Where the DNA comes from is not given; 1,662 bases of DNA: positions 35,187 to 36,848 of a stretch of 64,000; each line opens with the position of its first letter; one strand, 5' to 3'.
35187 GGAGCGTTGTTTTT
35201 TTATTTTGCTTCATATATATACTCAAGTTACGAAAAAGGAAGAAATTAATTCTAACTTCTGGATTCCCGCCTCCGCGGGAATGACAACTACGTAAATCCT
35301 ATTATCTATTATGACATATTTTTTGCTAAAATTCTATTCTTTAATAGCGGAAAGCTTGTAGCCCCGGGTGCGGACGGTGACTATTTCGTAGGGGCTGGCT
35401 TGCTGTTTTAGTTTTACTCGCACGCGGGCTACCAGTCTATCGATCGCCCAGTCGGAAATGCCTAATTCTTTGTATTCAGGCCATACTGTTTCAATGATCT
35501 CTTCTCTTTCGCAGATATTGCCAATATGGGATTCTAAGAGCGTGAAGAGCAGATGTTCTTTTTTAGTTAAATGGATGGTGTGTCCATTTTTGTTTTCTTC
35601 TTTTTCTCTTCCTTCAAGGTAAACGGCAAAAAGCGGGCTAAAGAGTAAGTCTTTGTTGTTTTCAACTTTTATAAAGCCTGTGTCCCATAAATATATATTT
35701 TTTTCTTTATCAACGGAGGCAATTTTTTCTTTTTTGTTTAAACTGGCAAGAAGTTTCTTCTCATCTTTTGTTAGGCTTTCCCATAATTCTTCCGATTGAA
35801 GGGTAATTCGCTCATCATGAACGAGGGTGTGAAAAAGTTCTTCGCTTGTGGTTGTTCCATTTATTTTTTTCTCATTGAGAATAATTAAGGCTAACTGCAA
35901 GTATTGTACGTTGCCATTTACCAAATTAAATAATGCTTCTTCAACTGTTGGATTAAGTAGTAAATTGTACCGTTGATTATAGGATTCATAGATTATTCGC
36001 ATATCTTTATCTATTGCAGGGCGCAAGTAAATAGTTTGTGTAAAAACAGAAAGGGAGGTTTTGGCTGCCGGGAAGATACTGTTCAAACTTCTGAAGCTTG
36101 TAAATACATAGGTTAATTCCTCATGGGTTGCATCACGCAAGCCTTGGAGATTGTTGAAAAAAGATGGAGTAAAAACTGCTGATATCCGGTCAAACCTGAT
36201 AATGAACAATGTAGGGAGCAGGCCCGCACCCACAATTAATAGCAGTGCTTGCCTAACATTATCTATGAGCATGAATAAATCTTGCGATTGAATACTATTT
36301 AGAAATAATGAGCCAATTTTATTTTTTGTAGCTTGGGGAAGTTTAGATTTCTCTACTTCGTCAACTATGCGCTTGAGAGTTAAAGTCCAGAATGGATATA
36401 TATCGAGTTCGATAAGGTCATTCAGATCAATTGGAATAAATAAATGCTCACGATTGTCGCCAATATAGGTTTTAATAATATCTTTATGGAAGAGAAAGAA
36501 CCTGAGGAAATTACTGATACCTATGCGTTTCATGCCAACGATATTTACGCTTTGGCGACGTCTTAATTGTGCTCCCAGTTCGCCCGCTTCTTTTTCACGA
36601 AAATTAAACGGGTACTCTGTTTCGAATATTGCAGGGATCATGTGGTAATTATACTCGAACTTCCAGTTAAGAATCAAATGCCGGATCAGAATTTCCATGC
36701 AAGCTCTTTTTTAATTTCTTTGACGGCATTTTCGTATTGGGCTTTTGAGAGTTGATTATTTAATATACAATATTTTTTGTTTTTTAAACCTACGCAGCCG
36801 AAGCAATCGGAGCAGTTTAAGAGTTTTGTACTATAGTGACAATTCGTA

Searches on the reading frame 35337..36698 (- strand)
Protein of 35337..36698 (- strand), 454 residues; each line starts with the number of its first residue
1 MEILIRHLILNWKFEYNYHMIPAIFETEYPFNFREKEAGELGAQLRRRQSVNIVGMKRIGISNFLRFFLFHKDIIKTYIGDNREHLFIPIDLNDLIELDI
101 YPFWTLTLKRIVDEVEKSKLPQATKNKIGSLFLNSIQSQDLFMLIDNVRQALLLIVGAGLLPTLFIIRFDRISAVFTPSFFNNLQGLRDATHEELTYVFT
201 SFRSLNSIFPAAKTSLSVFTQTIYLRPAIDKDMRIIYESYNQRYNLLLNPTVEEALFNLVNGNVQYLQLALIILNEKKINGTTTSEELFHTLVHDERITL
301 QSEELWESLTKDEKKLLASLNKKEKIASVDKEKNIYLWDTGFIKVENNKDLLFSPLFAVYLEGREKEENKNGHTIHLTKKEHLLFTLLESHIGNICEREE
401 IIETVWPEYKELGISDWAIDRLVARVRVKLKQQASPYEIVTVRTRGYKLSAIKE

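Call 3: search_protein_families(library=pfam, proteins=[window:35337-36698:-], max_evalue=1)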
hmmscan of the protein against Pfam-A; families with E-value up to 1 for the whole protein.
window:35337-36698:- (454 aa): 3 families
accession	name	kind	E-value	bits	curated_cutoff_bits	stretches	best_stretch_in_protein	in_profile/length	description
PF00486.34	Trans_reg_C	-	3e-15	56.5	26.2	1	372-449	1-77/77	Transcriptional regulatory protein, C terminal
PF14516.12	AAA_35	-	0.00044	19.6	27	1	240-361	209-329/331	AAA-like domain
PF15921.10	CCDC158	-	0.061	11.6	27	1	309-340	375-406/1112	Coiled-coil domain-containing protein 158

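Call 5: search_protein_families(library=ncbifam, proteins=[window:35337-36698:-], max_evalue=1)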
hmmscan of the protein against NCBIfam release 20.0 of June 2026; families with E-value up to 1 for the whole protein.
window:35337-36698:- (454 aa): 30 families (the best 25 are shown)
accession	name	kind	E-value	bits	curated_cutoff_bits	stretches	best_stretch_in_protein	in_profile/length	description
NF045944.1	ResRegRpaBCyano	equivalog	6.8e-10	38.7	330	1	361-449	138-227/229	response regulator transcription factor RpaB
NF053854.1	RespRegPhoBBctds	equivalog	1.1e-09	38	270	1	362-448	141-223/225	two-component system response regulator PhoB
NF040534.1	resp_reg_YycF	equivalog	1.1e-08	34.6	340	1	369-449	148-227/231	response regulator YycF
TIGR01387.1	cztR_silR_copR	subfamily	1.3e-07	31.5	279.2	1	363-449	134-218/218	heavy metal response regulator transcription factor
NF045914.1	RespRegNblR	equivalog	1.6e-07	31.2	300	1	364-449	142-225/228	response regulator transcription factor NblR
TIGR02154.1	PhoB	equivalog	2.1e-07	30.5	296.2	1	364-450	142-226/226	phosphate regulon transcriptional regulator PhoB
NF008567.0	PRK11517.1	equivalog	4.6e-07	29.5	353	1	366-453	137-222/223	response regulator transcription factor HprR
NF007977.0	PRK10701.1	equivalog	1.2e-06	28.2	330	1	365-450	150-234/241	two-component system response regulator RstA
NF040689.1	MtrAB_MtrA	equivalog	2.3e-06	27.1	300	1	360-449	130-218/219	MtrAB system response regulator MtrA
NF008199.0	PRK10955.1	equivalog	3.4e-06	27.1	341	1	319-449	101-228/232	envelope stress response regulator transcription factor CpxR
NF008034.0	PRK10766.1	equivalog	3.7e-06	26.6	275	1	361-451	144-228/231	two-component system response regulator TorR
NF041734.1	resp_reg_RppA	equivalog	3.8e-06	26.4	250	1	367-450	147-228/229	two-component system response regulator RppA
NF041733.1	resp_reg_CseB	equivalog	6.5e-06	25.7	350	1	367-450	150-227/228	two-component system response regulator CseB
NF051850.1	RespRegRprY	equivalog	1.1e-05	25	370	1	360-451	140-228/234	response regulator transcription factor RprY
NF007346.1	PRK09836.1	equivalog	1.8e-05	24.6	420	1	369-450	143-222/227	copper/silver response regulator transcription factor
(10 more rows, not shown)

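Call 6: search_protein_families(library=padloc, proteins=[window:35337-36698:-], max_evalue=1)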
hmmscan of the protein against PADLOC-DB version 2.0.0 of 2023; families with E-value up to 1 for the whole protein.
window:35337-36698:- (454 aa): 0 families

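Call 17: find_homologous_proteins(query=window:35337-36698:-, max_evalue=0.001)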
Query window:35337-36698:- (454 aa): 1528 proteins with E <= 0.001 among 8000 candidates; the best 120 are listed.
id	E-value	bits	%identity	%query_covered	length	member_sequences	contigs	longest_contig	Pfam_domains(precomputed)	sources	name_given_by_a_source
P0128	1.9e-233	793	82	95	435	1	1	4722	PF00486.35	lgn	-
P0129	5.4e-233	792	82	95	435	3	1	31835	PF00486.35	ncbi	-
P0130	5.3e-231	785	81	96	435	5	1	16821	PF00486.35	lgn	-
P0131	7.3e-230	781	81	96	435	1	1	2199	PF00486.35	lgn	-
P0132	6.1e-226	768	80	96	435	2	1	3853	PF00486.35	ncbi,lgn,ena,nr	ncbi:helix-turn-helix domain-containing protein [Patescibacteria group bacterium]|nr:helix-turn-heli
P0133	9.7e-222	755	78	96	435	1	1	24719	PF00486.35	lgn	-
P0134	1.0e-220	751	79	96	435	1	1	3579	PF00486.35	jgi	jgi:DNA-binding winged helix-turn-helix (wHTH) protein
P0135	1.9e-216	737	76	96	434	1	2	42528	PF00486.35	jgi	jgi:DNA-binding winged helix-turn-helix (wHTH) protein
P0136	1.8e-215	734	77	95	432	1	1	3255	PF00486.35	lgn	-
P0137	2.0e-215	734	77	95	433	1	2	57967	PF00486.35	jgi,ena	jgi:hypothetical protein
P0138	8.1e-215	732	76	96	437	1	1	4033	PF00486.35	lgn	-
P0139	2.8e-214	730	76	96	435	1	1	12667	PF00486.35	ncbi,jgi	jgi:hypothetical protein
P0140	2.0e-213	727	76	96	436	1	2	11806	PF00486.35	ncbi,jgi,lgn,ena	-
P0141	1.0e-212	725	76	95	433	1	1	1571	PF00486.35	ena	-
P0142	1.4e-212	724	75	96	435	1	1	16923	PF00486.35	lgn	-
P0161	5.8e-176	604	63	95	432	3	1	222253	PF00486.35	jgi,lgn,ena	-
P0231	3.2e-162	558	59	96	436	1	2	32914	PF00486.35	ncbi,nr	ncbi:MAG: helix-turn-helix domain-containing protein [Candidatus Levybacteria bacterium]|nr:helix-tu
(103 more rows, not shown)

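Call 18: find_encoding_contigs(protein=P0129, flank=8000, max_places=2)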
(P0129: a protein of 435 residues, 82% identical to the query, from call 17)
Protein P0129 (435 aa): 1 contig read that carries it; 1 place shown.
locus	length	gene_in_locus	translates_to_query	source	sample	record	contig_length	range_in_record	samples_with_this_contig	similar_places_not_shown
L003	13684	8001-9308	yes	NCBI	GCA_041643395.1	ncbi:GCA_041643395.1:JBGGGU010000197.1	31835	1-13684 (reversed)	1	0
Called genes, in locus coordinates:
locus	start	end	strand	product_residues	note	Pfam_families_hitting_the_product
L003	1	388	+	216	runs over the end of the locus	PF02096:60KD_IMP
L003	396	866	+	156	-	PF13083:KH_KhpA-B, PF01424:R3H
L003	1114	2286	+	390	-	PF04932:Wzy_C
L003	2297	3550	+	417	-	PF01943:Polysacc_synt, PF13440:Polysacc_synt_3, PF01554:MatE (weak)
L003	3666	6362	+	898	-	PF13196:DUF4012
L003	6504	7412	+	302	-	PF03741:TerC, PF04332:DUF475, PF03741:TerC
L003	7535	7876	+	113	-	PF02261:Asp_decarbox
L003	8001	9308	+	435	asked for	PF00486:Trans_reg_C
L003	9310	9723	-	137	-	PF01850:PIN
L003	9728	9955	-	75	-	-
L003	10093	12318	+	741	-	PF00133:tRNA-synt_1, PF09334:tRNA-synt_1g (weak), PF13603:tRNA-synt_1_2 (weak), PF08264:Anticodon_1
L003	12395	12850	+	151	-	-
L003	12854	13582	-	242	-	PF01386:Ribosomal_L25p, PF14693:Ribosomal_TL5_C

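Call 19: find_encoding_contigs(protein=P0161, flank=8000, max_places=2)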
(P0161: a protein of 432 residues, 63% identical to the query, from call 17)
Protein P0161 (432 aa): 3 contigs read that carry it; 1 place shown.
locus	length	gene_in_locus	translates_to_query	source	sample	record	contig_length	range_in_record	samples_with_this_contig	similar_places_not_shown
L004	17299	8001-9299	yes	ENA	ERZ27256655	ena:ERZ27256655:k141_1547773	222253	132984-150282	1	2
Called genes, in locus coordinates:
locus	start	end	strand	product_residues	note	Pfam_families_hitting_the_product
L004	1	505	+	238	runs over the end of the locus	-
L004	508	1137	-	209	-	PF09335:VTT_dom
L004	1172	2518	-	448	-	-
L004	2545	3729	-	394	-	PF00162:PGK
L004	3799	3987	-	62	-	-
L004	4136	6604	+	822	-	PF01551:Peptidase_M23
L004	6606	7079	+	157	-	-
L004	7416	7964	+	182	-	-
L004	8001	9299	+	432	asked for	PF00486:Trans_reg_C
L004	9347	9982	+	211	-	-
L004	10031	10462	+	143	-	-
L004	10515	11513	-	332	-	PF00248:Aldo_ket_red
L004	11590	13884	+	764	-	PF00133:tRNA-synt_1, PF09334:tRNA-synt_1g, PF08264:Anticodon_1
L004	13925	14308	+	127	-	PF25060:ARM_TT21_2nd (weak), PF07719:TPR_2 (faint), PF14559:TPR_19 (weak), PF13174:TPR_6 (weak), PF13181:TPR_8 (weak)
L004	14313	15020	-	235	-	PF01386:Ribosomal_L25p, PF14693:Ribosomal_TL5_C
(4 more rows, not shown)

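Call 20: find_encoding_contigs(protein=P0231, flank=8000, max_places=2)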
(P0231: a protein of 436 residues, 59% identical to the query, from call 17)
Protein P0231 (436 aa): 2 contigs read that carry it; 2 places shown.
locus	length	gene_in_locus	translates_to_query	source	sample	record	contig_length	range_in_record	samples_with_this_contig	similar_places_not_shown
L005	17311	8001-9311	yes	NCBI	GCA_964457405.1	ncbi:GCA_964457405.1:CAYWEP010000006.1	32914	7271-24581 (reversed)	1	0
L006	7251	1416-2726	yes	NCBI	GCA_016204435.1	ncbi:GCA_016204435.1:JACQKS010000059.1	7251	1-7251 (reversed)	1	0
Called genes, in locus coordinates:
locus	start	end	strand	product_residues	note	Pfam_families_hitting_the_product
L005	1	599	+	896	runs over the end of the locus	PF13196:DUF4012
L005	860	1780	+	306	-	PF03741:TerC, PF04332:DUF475, PF03741:TerC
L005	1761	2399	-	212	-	PF09335:VTT_dom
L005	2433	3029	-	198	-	-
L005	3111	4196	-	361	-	PF03727:Hexokinase_2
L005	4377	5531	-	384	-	PF00162:PGK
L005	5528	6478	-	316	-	PF00316:FBPase, PF18913:FBPase_C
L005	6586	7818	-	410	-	PF01116:F_bP_aldolase, PF08013:GatZ_KbaZ-like (faint)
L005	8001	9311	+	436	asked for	PF00486:Trans_reg_C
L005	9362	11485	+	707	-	PF00133:tRNA-synt_1, PF09334:tRNA-synt_1g, PF00133:tRNA-synt_1, PF09334:tRNA-synt_1g (weak), PF08264:Anticodon_1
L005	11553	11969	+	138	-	-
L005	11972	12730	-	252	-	PF01386:Ribosomal_L25p, PF14693:Ribosomal_TL5_C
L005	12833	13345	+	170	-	PF02075:RuvC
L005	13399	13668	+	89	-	PF04014:MazE_antitoxin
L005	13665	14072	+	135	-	PF01850:PIN, PF16289:PIN_12 (weak)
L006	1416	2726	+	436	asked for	PF00486:Trans_reg_C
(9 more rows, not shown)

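Call 49: search_solved_structures(query=A5, max_evalue=1, show_alignments=2)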
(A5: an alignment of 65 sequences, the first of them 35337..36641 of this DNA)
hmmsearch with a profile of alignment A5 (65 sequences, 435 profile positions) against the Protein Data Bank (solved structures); distinct sequences matched with E-value up to 1: 65 (the best 60 are shown).
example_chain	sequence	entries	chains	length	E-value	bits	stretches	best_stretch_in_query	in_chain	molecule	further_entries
2zxj_A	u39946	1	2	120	4e-12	49.2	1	350-432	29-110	Transcriptional regulatory protein walR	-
2d1v_A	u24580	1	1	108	3e-11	46.3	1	350-431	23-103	Transcriptional regulatory protein yycF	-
2jzy_A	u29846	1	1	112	1.3e-10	44.2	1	351-431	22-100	Transcriptional regulatory protein PcoR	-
2hwv_A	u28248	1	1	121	1.4e-10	44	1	350-431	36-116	DNA-binding response regulator VicR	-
5za3_A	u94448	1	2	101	1.2e-09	41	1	350-431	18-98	DNA-binding response regulator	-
8b4c_D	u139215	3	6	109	1.4e-09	40.8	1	347-431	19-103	Cholera toxin transcriptional activator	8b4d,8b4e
8b4b_W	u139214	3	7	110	1.4e-09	40.7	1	347-431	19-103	Cholera toxin transcriptional activator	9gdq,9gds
6cqg_A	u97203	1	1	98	2.4e-09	40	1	350-430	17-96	DNA-binding response regulator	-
7nmb_A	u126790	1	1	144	2.7e-09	39.8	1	347-431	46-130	Cholera toxin transcriptional activator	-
3rjp_A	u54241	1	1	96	2.8e-09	39.8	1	345-430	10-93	CovR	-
2oqr_A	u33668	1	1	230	2.8e-09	39.8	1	351-430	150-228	Sensory transduction protein regX3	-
2k4j_A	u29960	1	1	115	4e-09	39.3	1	347-430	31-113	Putative TRANSCRIPTIONAL REGULATOR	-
1p2f_A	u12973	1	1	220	4.6e-09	39.1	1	353-431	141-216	Response Regulator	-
6iju_A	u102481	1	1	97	5.5e-09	38.8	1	351-429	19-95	DNA-binding response regulator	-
6is4_A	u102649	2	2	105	5.8e-09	38.7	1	351-429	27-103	Response regulator ArlR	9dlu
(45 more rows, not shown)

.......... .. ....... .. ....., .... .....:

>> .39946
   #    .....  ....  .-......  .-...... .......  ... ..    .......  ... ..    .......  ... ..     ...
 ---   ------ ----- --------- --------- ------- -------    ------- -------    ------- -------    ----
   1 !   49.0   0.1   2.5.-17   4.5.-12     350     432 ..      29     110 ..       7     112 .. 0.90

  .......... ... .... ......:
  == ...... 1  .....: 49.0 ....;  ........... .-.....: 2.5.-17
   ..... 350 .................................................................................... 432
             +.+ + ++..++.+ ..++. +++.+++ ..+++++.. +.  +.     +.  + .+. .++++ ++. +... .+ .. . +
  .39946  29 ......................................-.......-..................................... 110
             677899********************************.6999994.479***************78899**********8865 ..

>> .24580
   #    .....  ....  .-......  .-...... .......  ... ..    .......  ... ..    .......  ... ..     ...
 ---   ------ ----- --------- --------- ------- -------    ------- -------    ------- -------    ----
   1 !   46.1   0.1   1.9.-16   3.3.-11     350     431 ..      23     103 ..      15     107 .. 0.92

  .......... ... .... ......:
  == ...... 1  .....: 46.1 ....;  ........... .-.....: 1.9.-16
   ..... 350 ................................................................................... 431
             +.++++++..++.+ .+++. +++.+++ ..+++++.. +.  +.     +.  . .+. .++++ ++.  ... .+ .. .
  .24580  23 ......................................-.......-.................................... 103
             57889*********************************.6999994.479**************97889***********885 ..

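Call 56: predict_structure(alignment_id=A5)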
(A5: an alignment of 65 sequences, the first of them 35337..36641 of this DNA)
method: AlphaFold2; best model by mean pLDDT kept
length: 435 residues; sequences in the alignment: 65
mean_pLDDT: 87.0   pTM: 0.77
mean pLDDT of the five models: 87.0, 86.4, 85.8, 85.3, 85.0
residues with pLDDT >= 90: 237; 70-90: 159; 50-70: 30; < 50: 9
segments of 3 or more residues with pLDDT < 50: 1-3, 351-355
pLDDT, mean of each block of 10 residues (from residue 1): 64 94 95 92 92 91 93 87 95 96 97 88 95 97 95 84 92 95 84 58 93 94 87 93 93 86 79 88 87 92 88 92 90 94 73 57 90 89 82 66 84 84 86 71
secondary structure, 60 per line:
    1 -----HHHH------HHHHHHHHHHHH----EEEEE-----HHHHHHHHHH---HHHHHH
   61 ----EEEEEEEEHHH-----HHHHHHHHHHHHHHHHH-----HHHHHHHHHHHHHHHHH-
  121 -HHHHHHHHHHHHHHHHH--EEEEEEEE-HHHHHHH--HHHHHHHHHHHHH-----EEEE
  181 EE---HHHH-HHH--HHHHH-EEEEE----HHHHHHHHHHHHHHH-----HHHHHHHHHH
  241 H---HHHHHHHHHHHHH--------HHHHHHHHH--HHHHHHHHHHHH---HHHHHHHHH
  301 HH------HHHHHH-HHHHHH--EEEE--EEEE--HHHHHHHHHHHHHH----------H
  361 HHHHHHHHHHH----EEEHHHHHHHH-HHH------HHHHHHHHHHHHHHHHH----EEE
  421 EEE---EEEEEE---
elements in order: H6-9 H16-27 E32-36 H42-51 H55-60 E65-72 H81-97 H103-119 H122-138 E141-148 H150-156 H159-171 E177-182 H186-189 H196-200 E202-206 H211-225 H231-241 H245-257 H266-274 H277-288 H292-302 H309-314 H316-321 E324-327 E330-333 H336-349 H360-371 E376-378 H379-386 H397-413 E418-423 E427-432

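Call 60: fold_search(model_id=the predicted structure, library=pdb)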
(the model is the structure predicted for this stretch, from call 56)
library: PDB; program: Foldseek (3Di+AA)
matches with E <= 10: 1322; with E <= 0.001: 151
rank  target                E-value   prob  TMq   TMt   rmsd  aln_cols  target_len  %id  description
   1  2qen                  2.5e-07  1.00  0.50  0.60   5.8       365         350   14  The walker-type atpase paby2304 of pyrococcus abyssi (released 2008-07-01)
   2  1fnn_A                8.4e-07  1.00  0.41  0.45  10.6       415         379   11  CRYSTAL STRUCTURE OF CDC6P FROM PYROBACULUM AEROPHILUM (released 2000-10-04)
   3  2v1u_A                1.6e-06  1.00  0.36  0.41  15.2       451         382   11  STRUCTURE OF THE AEROPYRUM PERNIX ORC1 PROTEIN IN COMPLEX WITH DNA (released 2007-09-18)
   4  1w5t_A                1.9e-06  1.00  0.48  0.52   7.1       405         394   10  Structure of the Aeropyrum Pernix ORC2 protein (ADPNP-ADP complexes) (released 2004-10-05)
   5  4xgc_E                2.4e-06  1.00  0.35  0.37  17.1       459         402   12  Crystal structure of the eukaryotic origin recognition complex (released 2015-04-01)
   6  7tjh_D                2.7e-06  1.00  0.39  0.39  15.5       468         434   13  S. cerevisiae ORC bound to 84 bp ARS1 DNA and Cdc6 (state 1) with flexible Orc6 N-terminal domain (released 2022-10-05)
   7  5uj7_C                4.5e-06  1.00  0.39  0.43  15.8       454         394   12  Structure of the active form of human Origin Recognition Complex ATPase motor module, complex subunitS 1, 4, 5 (released 2017-02-08)
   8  2qby_A                4.7e-06  1.00  0.37  0.43  15.6       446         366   10  Crystal structure of a heterodimer of Cdc6/Orc1 initiators bound to origin DNA (from S. solfataricus) (released 2007-09-11)
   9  4xgc_D                4.7e-06  1.00  0.29  0.29  17.5       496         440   12  Crystal structure of the eukaryotic origin recognition complex (released 2015-04-01)
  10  2fna_A                5.0e-06  1.00  0.46  0.54   6.3       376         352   14  Crystal structure of an archaeal aaa+ atpase (sso1545) from sulfolobus solfataricus p2 at 2.00 A resolution (released 2006-02-07)
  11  8glu_F                5.0e-06  1.00  0.38  0.41   6.4       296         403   14  CryoEM structure of TnsC(1-503) bound to TnsD(1-318) from E.coli Tn7 (released 2024-07-31)
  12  9peo_C                5.0e-06  1.00  0.33  0.41  15.5       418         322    9  Structure of the S. cerevisiae clamp loader Replication Factor C (RFC) with mixed nucleotide occupancy (released 2025-11-12)
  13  7jpo_E                5.2e-06  1.00  0.32  0.34  18.5       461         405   10  ORC-O1AAA: Human Origin Recognition Complex (ORC) with dynamic/unresolved ORC2 WH (released 2020-09-02)
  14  7jk6_D                6.4e-06  1.00  0.32  0.32  17.0       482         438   13  Structure of Drosophila ORC in the active conformation (released 2020-09-09)
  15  9g0f_B                7.5e-06  1.00  0.36  0.43   9.5       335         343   13  CryoEM structure of PmcTnsC-dsDNA-AMPPNP (released 2025-04-02)
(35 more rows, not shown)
